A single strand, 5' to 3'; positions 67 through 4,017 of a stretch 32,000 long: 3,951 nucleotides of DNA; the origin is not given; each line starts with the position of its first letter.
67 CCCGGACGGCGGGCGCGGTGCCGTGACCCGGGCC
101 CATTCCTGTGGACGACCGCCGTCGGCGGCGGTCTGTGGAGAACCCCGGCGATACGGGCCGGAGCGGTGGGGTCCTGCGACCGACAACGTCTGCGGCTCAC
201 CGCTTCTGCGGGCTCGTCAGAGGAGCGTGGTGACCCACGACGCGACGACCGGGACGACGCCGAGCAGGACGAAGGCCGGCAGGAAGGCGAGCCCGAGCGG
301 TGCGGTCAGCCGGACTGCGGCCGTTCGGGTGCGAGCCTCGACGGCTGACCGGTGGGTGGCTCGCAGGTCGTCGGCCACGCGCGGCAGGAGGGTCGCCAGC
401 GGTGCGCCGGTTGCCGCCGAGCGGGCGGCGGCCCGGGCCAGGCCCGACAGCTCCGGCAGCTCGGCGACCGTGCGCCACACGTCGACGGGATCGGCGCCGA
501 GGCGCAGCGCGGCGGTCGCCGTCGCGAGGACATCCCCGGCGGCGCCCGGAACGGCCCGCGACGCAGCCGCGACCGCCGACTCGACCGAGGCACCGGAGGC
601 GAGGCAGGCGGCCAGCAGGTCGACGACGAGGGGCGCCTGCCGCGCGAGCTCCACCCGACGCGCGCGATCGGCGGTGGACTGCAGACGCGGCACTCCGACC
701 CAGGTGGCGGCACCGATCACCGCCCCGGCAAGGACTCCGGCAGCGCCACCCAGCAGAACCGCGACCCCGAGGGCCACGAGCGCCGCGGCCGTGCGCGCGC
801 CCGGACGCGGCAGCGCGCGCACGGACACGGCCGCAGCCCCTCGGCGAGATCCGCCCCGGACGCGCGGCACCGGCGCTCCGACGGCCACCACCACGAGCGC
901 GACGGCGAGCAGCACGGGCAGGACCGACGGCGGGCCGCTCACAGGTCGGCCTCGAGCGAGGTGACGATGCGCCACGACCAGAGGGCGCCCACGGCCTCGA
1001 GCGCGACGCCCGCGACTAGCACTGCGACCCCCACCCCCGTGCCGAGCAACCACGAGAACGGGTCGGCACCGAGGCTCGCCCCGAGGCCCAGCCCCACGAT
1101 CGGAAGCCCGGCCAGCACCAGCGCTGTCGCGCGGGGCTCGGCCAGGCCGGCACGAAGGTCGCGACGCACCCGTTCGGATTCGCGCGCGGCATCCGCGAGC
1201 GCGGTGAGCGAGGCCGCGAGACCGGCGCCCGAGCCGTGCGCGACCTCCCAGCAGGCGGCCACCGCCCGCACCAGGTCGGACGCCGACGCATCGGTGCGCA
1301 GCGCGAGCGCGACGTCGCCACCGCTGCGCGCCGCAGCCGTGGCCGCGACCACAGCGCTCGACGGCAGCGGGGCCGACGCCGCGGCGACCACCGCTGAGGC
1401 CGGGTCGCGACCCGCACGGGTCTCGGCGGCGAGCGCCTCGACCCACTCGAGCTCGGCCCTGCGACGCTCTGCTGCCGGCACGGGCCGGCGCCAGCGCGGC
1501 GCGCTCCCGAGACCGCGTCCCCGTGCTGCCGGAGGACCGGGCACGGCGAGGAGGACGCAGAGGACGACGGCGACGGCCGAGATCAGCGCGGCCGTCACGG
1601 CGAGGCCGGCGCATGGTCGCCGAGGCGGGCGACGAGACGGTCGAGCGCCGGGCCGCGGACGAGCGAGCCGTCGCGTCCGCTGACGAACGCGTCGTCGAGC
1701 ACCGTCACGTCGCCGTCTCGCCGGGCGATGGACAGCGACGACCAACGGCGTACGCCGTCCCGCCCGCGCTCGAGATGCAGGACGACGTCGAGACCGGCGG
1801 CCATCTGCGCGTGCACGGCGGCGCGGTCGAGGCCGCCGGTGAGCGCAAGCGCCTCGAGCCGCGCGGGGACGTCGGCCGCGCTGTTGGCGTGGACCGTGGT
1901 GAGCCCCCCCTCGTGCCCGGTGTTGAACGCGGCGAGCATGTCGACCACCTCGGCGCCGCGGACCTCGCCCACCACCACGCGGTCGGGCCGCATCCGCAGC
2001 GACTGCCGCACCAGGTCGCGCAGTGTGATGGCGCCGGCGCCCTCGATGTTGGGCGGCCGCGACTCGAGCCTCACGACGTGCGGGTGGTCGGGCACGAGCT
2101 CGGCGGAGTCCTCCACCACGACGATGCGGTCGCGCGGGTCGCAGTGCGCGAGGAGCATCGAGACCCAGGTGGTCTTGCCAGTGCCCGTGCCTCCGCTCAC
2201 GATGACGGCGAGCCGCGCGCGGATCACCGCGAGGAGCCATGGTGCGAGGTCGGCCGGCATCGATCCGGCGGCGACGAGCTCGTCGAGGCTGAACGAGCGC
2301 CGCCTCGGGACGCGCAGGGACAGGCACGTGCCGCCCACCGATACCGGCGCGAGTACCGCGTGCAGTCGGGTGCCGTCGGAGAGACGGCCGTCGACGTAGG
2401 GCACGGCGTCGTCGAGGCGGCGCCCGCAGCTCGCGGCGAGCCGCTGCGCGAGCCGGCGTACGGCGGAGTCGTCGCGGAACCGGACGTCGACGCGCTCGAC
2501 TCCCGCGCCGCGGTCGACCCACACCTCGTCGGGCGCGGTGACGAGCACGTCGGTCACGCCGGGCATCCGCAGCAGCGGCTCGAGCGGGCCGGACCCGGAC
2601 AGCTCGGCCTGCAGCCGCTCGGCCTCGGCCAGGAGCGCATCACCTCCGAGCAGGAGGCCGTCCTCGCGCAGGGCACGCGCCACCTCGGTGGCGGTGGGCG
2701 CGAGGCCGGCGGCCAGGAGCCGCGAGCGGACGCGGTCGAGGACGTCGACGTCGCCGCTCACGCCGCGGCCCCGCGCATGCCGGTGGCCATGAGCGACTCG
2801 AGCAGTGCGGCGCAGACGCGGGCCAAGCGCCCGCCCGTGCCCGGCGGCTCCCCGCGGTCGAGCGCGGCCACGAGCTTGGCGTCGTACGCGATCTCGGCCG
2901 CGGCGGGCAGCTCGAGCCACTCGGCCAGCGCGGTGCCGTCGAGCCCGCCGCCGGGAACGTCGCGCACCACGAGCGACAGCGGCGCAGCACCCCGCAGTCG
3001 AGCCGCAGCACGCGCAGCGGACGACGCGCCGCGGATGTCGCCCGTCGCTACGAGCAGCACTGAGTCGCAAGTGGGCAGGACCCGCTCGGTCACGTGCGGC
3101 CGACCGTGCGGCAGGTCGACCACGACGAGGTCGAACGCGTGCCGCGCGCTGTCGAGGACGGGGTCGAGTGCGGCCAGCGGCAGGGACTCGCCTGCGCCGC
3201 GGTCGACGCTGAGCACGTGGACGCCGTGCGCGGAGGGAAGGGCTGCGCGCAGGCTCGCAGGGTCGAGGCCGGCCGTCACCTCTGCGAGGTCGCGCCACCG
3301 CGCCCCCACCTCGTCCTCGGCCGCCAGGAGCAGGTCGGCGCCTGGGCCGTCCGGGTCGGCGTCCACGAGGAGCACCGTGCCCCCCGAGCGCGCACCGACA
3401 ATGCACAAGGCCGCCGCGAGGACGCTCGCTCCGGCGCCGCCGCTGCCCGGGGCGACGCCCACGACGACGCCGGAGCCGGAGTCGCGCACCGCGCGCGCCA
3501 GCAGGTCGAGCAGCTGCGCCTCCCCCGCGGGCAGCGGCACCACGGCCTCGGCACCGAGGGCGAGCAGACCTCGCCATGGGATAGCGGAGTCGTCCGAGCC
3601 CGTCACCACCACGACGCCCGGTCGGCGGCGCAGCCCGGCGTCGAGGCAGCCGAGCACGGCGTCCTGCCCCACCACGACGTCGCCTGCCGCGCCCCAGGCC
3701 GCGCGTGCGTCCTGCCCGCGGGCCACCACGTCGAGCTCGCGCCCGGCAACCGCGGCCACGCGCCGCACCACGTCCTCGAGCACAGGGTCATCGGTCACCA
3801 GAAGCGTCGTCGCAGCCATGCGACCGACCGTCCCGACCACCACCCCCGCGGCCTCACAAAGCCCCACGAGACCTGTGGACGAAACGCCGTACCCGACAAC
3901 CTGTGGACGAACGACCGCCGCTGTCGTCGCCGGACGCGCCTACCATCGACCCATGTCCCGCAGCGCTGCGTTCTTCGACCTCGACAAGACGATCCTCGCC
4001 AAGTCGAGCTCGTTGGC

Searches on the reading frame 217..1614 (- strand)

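Call 13: search_protein_families(library=pfam, proteins=[window:217-1614:-], max_evalue=0.01)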
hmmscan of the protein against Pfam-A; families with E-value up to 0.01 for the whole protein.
window:217-1614:- (465 aa): 1 family
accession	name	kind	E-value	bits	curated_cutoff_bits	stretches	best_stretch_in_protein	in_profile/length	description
PF00482.28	T2SSF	-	7.5e-14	52.2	25.2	1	332-452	3-123/125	Type II secretion system (T2SS), protein F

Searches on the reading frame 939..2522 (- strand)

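Call 13: search_protein_families(library=pfam, proteins=[window:939-2522:-], max_evalue=0.01)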
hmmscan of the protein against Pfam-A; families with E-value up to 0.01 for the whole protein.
window:939-2522:- (527 aa): 1 family
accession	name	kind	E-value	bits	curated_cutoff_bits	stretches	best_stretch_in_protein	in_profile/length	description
PF00482.28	T2SSF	-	5.2e-09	36.6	25.2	1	362-479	3-121/125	Type II secretion system (T2SS), protein F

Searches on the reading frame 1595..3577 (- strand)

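Call 13: search_protein_families(library=pfam, proteins=[window:1595-3577:-], max_evalue=0.01)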
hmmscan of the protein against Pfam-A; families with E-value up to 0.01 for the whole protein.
window:1595-3577:- (660 aa): 2 families
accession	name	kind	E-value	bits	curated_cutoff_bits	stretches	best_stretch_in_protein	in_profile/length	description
PF00437.27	T2SSE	-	2.3e-60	204.6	24.9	1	326-600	2-273/370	Type II/IV secretion system protein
PF06414.18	Zeta_toxin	-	0.002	18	22.3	1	456-506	17-66/199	Zeta toxin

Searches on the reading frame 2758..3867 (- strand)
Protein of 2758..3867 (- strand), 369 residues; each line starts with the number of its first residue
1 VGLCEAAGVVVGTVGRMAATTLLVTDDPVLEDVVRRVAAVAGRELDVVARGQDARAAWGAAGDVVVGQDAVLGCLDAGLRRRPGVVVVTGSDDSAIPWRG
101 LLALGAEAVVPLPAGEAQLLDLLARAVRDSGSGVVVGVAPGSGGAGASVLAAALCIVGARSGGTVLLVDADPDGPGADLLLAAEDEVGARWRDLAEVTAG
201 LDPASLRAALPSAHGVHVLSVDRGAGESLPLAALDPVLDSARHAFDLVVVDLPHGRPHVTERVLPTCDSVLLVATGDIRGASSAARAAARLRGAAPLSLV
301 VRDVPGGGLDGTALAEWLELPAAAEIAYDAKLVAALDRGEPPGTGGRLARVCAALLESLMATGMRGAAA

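Call 13: search_protein_families(library=pfam, proteins=[window:2758-3867:-], max_evalue=0.01)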
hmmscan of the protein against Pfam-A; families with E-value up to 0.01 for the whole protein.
window:2758-3867:- (369 aa): 4 families
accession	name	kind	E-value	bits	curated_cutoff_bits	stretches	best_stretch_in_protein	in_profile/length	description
PF01656.29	CbiA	-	2.9e-06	27.7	25.4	1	138-341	3-124/125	CobQ/CobB/MinD/ParA nucleotide binding domain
PF06564.18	CBP_BcsQ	-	2.2e-05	24.5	21.3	0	240-279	111-150/234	Cellulose biosynthesis protein BcsQ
PF13614.12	AAA_31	-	0.00018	21.9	27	0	135-174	3-42/177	AAA domain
PF10609.15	ParA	-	0.00048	20.1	27.1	1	135-211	5-83/246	NUBPL iron-transfer P-loop NTPase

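Call 76: search_protein_families(library=ncbifam, proteins=[window:2758-3867:-], max_evalue=0.001)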
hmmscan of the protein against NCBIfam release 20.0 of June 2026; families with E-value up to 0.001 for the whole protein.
window:2758-3867:- (369 aa): 8 families
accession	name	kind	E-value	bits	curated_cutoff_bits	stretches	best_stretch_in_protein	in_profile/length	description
TIGR03815.1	CpaE_hom_Actino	equivalog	8.9e-82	274.9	154.45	1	24-359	1-340/340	septum site-determining protein Ssd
TIGR01968.1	minD_bact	equivalog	3e-07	30.1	212.9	1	135-291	3-158/261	septum site-determining protein MinD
TIGR01969.1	minD_arch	subfamily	4.1e-07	29.4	201.75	1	135-288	2-152/251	cell division ATPase MinD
TIGR03371.1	cellulose_yhjQ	equivalog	6.1e-07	29.2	157.85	0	140-174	8-42/246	cellulose biosynthesis protein BcsQ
TIGR01005.1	eps_transp_fam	subfamily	8.5e-06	24.2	411.7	1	123-273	537-685/754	exopolysaccharide transport protein family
TIGR03029.1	EpsG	equivalog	1.1e-05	24.8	313.8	1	135-291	105-260/274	chain length determinant protein tyrosine kinase EpsG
NF041546.1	ParA_partition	equivalog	2.8e-05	23.7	180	0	136-192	2-53/203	ParA family partition ATPase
NF007460.0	PRK10037.1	equivalog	0.00096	18.7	399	0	243-278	116-151/250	cellulose biosynthesis protein BcsQ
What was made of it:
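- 2758..3867 (-): Ssd (a TadZ/CpaE-like ParA/MinD ATPase), divergent from HAD, followed on the minus strand by tadA, tadB and tadC. TIGR03815 scores 274.9 bits against a cut-off of 154 (call 76).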
